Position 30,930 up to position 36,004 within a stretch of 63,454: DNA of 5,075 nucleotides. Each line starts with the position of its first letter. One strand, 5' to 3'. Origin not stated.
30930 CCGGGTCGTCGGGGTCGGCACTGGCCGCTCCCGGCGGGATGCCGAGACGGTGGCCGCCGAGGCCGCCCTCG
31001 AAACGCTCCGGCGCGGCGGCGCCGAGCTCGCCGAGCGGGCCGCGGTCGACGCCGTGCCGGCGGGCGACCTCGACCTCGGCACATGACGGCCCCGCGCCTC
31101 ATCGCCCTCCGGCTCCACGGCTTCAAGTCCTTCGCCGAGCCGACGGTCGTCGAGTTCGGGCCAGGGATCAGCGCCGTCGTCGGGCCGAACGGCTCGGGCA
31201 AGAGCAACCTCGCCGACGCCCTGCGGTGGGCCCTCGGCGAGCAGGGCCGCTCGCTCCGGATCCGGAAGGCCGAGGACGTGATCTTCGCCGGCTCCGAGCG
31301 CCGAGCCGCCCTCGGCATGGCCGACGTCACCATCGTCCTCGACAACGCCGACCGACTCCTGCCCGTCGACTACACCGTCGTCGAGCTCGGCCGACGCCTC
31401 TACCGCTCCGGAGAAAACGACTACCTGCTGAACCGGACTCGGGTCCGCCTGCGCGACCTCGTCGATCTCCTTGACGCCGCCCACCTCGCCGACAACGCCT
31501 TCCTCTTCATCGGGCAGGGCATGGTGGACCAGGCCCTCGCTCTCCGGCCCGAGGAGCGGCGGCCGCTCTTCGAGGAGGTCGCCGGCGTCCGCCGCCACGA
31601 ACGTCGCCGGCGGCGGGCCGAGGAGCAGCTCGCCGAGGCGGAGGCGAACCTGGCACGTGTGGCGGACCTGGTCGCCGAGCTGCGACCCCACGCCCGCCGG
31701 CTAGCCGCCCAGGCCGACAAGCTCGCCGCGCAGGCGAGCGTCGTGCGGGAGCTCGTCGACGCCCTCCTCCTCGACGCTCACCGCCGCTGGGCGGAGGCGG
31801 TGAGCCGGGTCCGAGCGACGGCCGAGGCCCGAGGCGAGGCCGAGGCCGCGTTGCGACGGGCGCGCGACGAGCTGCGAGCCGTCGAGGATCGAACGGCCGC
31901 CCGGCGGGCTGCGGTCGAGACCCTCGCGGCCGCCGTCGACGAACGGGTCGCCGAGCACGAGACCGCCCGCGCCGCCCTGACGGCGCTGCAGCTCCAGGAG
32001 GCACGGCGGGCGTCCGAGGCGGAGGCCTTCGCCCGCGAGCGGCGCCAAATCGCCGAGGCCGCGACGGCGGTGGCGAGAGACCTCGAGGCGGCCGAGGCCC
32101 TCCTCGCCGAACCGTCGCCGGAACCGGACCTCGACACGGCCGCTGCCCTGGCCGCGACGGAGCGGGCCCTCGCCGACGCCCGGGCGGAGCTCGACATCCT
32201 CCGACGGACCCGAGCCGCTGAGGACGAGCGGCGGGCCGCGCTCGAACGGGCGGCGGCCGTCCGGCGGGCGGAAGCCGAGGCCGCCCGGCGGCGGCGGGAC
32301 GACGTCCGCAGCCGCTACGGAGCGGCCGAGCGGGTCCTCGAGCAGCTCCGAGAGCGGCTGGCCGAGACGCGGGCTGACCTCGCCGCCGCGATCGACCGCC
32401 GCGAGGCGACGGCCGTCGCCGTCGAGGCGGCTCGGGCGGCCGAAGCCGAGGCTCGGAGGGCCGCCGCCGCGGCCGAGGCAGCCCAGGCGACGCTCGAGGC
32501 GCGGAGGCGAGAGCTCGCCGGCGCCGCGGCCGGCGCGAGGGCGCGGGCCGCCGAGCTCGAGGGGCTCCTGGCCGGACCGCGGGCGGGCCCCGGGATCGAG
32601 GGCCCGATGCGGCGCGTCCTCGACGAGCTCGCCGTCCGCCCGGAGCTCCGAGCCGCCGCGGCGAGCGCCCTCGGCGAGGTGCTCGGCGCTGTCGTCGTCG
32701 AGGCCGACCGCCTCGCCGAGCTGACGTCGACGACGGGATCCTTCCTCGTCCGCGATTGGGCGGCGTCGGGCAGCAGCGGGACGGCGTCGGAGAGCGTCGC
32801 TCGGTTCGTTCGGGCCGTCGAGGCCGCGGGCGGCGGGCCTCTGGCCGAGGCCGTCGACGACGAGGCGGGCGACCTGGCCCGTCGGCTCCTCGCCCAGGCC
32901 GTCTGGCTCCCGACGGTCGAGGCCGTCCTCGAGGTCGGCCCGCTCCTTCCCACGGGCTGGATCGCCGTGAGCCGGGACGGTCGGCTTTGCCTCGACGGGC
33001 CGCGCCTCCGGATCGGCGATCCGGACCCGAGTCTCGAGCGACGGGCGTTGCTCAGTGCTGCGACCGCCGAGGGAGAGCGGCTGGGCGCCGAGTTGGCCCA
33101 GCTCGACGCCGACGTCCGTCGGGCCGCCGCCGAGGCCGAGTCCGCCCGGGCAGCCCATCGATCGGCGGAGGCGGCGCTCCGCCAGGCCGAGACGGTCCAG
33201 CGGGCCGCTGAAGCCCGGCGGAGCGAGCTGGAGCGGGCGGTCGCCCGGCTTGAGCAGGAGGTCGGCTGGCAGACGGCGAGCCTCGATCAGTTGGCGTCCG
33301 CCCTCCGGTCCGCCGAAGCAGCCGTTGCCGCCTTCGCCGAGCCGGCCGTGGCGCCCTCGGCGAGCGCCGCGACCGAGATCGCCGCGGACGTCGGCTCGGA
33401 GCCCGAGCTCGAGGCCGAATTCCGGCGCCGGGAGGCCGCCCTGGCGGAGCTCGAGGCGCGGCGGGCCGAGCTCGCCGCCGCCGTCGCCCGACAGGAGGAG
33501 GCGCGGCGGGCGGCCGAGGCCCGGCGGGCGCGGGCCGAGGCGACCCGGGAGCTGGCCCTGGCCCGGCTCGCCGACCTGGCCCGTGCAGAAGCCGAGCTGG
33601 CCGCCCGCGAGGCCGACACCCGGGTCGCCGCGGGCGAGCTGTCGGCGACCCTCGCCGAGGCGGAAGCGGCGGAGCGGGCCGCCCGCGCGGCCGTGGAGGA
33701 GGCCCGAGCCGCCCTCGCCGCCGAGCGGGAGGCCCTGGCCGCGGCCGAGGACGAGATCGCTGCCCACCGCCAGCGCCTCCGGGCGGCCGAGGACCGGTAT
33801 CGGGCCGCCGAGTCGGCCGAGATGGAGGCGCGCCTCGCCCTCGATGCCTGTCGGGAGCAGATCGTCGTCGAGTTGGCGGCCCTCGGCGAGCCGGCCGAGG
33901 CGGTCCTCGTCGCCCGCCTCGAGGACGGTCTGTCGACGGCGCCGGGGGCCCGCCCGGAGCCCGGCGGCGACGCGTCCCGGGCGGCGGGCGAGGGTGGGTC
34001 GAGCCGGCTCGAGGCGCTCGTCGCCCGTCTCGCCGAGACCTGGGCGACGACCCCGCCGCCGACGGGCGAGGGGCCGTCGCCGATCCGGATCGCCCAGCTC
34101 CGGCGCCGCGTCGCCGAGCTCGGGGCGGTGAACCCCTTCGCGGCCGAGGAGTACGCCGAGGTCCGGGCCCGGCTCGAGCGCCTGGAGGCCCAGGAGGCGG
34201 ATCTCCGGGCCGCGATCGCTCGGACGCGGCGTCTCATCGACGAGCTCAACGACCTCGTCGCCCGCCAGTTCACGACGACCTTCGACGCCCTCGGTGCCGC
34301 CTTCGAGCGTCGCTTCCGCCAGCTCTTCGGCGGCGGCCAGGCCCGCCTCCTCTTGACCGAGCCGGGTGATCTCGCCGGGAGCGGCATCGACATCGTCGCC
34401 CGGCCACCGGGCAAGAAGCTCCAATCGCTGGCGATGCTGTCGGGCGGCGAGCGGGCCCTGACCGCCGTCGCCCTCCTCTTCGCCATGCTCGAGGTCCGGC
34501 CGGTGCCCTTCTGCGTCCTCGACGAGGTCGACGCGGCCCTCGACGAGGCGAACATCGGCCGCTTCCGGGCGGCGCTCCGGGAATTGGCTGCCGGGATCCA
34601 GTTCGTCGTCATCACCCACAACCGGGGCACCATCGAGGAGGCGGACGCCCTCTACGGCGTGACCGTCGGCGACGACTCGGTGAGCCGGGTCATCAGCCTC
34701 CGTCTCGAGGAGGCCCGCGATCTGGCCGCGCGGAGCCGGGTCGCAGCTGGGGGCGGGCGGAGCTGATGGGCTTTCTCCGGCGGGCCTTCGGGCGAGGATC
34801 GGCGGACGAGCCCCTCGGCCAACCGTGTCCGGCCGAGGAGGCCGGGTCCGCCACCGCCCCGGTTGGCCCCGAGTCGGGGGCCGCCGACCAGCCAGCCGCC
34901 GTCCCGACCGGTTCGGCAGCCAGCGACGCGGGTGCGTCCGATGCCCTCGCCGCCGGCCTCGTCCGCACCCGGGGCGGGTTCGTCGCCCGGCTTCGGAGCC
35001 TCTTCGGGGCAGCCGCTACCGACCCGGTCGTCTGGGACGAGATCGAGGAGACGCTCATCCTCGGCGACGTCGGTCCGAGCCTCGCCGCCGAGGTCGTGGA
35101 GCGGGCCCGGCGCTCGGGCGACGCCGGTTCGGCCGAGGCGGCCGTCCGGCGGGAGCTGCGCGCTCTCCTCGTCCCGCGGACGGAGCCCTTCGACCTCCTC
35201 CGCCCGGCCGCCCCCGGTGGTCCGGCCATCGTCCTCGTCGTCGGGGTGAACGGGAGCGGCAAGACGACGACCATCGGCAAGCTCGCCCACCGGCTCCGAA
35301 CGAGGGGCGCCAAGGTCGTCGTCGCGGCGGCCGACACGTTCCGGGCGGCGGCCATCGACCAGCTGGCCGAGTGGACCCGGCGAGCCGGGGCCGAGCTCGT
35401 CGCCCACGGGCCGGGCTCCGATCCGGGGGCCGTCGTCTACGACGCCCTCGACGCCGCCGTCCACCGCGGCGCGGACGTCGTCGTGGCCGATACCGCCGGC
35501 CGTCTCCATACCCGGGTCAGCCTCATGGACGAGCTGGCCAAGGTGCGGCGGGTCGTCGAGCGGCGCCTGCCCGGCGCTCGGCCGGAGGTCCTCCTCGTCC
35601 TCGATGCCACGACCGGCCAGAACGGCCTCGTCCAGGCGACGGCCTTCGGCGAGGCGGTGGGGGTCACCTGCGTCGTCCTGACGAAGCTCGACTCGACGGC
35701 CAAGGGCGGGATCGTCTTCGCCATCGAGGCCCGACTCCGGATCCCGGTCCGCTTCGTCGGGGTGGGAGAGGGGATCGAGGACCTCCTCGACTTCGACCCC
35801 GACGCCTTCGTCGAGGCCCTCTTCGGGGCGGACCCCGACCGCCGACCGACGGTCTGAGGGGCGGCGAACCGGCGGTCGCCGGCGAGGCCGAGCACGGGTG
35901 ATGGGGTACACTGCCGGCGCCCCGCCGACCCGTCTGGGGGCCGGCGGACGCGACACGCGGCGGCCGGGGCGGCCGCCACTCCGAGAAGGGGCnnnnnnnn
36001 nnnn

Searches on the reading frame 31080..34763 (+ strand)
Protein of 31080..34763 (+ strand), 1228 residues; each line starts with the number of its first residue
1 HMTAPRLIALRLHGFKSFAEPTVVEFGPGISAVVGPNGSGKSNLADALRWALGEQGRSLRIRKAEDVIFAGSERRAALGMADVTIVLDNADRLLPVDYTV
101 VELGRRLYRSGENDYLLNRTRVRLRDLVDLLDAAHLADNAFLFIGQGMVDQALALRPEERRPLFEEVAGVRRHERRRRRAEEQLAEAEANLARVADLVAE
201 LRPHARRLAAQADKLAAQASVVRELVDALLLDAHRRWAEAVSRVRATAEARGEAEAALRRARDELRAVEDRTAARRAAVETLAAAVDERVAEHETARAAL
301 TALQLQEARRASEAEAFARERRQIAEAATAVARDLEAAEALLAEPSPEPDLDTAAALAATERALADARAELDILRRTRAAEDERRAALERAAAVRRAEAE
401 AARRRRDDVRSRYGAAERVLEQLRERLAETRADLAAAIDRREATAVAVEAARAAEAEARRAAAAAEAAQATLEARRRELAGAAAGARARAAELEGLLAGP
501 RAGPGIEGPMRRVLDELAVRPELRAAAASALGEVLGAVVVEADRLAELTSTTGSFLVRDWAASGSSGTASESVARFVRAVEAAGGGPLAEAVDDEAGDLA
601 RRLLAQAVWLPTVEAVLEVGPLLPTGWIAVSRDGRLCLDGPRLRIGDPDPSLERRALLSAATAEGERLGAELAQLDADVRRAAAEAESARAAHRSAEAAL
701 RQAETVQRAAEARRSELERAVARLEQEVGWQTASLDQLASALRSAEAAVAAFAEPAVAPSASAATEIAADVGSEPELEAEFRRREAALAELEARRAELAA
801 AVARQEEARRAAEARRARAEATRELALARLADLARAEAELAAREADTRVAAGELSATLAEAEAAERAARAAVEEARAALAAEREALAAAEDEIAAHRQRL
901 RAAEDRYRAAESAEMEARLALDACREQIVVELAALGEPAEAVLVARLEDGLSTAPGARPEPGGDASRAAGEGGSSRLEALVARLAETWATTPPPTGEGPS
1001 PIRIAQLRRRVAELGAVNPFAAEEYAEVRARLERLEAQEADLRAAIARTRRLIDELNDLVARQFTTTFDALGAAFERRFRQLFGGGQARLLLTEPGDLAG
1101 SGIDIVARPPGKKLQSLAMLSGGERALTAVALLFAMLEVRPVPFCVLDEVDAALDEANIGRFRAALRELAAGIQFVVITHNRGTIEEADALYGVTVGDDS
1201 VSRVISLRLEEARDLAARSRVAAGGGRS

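Call 45: search_protein_families(library=pfam, proteins=[window:31080-34763:+], max_evalue=0.00001)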
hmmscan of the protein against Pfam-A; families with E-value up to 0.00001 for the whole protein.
window:31080-34763:+ (1228 aa): 3 families
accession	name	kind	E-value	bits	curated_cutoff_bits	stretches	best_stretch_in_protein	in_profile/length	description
PF02463.25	SMC_N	-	1.1e-62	211.9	40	1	8-1201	3-218/220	RecF/RecN/SMC N terminal domain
PF13476.12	AAA_23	-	4.2e-14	54.1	27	1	10-91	2-83/201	AAA domain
PF13304.12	AAA_21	-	3.7e-11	44.1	27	0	30-64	1-26/304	AAA domain, putative AbiEii toxin, Type IV TA system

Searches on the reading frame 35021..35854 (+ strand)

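Call 45: search_protein_families(library=pfam, proteins=[window:35021-35854:+], max_evalue=0.00001)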
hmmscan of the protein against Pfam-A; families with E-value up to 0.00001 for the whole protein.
window:35021-35854:+ (278 aa): 4 families
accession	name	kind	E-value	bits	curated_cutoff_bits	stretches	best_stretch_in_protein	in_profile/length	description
PF00448.28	SRP54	-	7.5e-71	238.3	22.7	1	69-268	2-195/196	SRP54-type protein, GTPase domain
PF13191.12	AAA_16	-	4.3e-09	37.5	32.6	1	58-196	14-140/167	AAA ATPase domain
PF06414.18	Zeta_toxin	-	6.4e-07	29.5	22.3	1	66-175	14-120/199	Zeta toxin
PF13604.12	AAA_30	-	1.7e-06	28.3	27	1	67-165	17-103/191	AAA domain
